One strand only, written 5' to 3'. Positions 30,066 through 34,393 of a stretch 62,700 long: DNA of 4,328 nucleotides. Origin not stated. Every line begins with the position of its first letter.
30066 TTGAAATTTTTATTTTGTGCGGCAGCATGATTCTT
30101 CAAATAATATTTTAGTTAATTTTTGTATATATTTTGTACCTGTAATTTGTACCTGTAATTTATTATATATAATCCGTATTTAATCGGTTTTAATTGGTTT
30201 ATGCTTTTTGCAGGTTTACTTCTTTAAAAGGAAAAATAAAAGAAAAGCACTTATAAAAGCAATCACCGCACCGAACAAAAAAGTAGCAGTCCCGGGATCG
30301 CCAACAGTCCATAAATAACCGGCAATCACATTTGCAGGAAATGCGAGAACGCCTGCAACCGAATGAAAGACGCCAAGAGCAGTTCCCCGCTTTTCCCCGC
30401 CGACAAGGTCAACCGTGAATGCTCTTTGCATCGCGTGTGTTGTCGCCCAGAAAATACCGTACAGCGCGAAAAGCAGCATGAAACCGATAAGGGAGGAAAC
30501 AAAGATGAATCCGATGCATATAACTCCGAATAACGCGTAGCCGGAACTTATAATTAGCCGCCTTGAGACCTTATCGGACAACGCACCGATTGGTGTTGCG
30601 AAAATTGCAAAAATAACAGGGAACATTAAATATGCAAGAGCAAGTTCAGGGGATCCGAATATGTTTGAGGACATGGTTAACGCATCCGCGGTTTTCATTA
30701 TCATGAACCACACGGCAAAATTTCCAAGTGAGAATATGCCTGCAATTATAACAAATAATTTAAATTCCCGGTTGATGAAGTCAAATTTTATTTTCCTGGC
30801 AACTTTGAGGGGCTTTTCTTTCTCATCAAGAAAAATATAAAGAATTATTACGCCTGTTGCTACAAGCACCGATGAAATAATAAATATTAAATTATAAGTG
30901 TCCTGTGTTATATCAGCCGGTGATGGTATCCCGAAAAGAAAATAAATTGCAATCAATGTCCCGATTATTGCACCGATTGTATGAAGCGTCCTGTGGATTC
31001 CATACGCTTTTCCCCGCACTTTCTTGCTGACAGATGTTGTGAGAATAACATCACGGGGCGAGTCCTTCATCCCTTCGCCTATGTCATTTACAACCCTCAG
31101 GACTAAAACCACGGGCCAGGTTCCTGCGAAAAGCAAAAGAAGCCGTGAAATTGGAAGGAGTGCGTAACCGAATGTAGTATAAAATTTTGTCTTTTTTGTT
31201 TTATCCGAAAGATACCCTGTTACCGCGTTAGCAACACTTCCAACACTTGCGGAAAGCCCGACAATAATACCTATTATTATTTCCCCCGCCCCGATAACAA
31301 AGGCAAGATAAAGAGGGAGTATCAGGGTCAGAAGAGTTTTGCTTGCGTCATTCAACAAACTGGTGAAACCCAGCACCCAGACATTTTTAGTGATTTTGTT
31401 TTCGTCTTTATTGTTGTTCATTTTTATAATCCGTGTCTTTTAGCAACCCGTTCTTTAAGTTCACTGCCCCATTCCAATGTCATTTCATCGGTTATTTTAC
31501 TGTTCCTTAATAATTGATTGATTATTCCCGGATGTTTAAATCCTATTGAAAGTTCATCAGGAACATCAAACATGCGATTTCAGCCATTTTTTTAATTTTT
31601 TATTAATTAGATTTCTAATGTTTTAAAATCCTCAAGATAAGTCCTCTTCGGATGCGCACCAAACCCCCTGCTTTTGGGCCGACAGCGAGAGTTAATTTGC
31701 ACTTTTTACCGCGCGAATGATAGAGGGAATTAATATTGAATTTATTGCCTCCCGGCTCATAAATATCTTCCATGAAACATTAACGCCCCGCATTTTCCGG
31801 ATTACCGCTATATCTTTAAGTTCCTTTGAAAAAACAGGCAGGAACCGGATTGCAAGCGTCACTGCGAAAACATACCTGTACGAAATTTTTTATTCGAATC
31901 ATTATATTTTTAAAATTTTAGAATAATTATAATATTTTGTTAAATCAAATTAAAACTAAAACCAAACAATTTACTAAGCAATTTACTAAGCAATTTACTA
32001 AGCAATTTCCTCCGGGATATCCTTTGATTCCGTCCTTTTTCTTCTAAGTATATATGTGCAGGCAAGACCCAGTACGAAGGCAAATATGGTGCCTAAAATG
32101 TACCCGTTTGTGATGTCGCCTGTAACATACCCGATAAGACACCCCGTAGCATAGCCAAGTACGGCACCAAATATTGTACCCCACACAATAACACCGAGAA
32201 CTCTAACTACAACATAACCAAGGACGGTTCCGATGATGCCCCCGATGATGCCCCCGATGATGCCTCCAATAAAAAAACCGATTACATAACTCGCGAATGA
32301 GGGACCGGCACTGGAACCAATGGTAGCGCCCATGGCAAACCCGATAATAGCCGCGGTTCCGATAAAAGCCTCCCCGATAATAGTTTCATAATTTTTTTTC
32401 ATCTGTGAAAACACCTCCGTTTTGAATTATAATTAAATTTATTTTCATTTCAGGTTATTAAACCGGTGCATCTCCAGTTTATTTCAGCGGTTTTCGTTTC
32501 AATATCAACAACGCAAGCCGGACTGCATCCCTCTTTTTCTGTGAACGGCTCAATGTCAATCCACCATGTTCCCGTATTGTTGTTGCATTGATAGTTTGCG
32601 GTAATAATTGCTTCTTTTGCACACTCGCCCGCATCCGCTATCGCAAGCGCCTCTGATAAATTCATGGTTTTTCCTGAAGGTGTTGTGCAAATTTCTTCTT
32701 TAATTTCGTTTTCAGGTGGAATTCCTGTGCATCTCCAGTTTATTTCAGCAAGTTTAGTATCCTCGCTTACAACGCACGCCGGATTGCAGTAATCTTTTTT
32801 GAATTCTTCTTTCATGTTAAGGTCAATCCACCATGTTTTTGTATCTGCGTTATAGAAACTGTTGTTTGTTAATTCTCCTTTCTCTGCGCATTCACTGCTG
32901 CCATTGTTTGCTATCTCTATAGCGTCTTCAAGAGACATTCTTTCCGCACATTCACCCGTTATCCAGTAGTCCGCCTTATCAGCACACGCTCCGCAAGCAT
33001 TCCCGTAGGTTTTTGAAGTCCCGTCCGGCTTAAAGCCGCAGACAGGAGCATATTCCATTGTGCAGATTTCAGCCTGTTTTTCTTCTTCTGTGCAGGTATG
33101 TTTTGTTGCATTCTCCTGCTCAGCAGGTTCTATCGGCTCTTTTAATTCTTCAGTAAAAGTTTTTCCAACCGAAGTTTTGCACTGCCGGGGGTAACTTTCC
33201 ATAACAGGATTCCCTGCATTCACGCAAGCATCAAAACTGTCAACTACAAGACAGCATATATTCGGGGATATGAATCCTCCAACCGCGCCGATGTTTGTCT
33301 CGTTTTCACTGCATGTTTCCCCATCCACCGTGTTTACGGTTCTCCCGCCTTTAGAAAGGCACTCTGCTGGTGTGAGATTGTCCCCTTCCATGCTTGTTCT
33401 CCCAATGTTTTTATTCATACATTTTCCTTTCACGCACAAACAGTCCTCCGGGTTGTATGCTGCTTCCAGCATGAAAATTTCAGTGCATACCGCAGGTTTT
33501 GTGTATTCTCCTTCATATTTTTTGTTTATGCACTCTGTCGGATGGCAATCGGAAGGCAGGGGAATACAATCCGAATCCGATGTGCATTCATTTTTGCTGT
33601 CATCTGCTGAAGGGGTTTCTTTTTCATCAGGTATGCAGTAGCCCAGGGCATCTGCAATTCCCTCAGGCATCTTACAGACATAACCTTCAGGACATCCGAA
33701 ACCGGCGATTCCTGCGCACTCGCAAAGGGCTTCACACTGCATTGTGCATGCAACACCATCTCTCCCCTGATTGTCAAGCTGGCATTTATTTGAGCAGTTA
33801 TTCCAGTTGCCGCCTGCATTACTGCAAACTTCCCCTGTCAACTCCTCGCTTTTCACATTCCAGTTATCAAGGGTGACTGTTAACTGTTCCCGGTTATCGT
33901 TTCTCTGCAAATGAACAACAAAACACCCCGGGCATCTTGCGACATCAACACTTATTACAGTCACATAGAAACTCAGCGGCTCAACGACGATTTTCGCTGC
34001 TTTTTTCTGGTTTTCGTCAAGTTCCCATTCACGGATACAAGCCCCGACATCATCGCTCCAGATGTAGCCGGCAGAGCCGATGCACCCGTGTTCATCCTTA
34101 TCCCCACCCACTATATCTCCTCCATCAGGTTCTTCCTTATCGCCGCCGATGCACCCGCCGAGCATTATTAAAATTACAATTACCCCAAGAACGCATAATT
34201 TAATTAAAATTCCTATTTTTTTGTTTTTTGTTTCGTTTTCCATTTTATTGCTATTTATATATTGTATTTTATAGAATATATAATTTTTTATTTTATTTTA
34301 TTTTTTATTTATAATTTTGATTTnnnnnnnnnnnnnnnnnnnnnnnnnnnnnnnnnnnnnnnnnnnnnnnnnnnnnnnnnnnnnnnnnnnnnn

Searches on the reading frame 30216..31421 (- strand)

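Call 12: search_protein_families(library=ncbifam, proteins=[window:30216-31421:-])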
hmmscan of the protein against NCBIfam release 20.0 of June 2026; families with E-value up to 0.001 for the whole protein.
window:30216-31421:- (401 aa): 9 families
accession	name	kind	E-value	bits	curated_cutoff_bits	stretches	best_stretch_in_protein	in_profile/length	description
TIGR00881.1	2A0104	subfamily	2.2e-17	63.1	407.75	2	251-400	23-172/379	phosphoglycerate transporter protein PgtP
TIGR00900.1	2A0121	subfamily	7.7e-08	32.1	319.6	1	15-158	213-356/364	H+ Antiporter protein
NF047396.1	MFS_flip_LtaA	equivalog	1.8e-07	30.6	450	1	6-398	7-388/394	lipoteichoic acid biosynthesis MFS flippase LtaA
TIGR00880.1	2_A_01_02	superfamily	4.3e-07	30.1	131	1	267-400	7-139/141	multidrug resistance protein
NF008661.1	PRK11663.1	subfamily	4.2e-06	26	564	1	50-159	67-176/439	MFS transporter family glucose-6-phosphate receptor UhpC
TIGR00895.1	2A0115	subfamily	1.6e-05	24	418.55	0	62-161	65-164/398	aromatic acid/H+ symport family MFS transporter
NF053813.1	MFS_TcaB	equivalog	2.6e-05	23.2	475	0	222-393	5-175/396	putative multidrug effflux MFS transporter TcaB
NF047787.1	PhglyTportPgtP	equivalog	7.5e-05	21.7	750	1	62-183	78-197/451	phosphoglycerate transporter PgtP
NF053757.1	BclibactTpBcbE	equivalog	0.00076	18.5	600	1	48-201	248-392/394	bacillibactin exporter BcbE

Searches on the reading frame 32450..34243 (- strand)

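Call 12: search_protein_families(library=ncbifam, proteins=[window:32450-34243:-])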
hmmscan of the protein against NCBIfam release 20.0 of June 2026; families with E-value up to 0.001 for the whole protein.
window:32450-34243:- (597 aa): 0 families

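Call 90: search_protein_families(library=pfam, proteins=[window:32450-34243:-], max_evalue=0.001)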
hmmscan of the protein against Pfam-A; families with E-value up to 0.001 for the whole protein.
window:32450-34243:- (597 aa): 1 family
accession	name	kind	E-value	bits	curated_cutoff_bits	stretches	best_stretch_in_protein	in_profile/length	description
PF00050.26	Kazal_1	-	0.00015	22.1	21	1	384-423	1-34/49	Kazal-type serine protease inhibitor domain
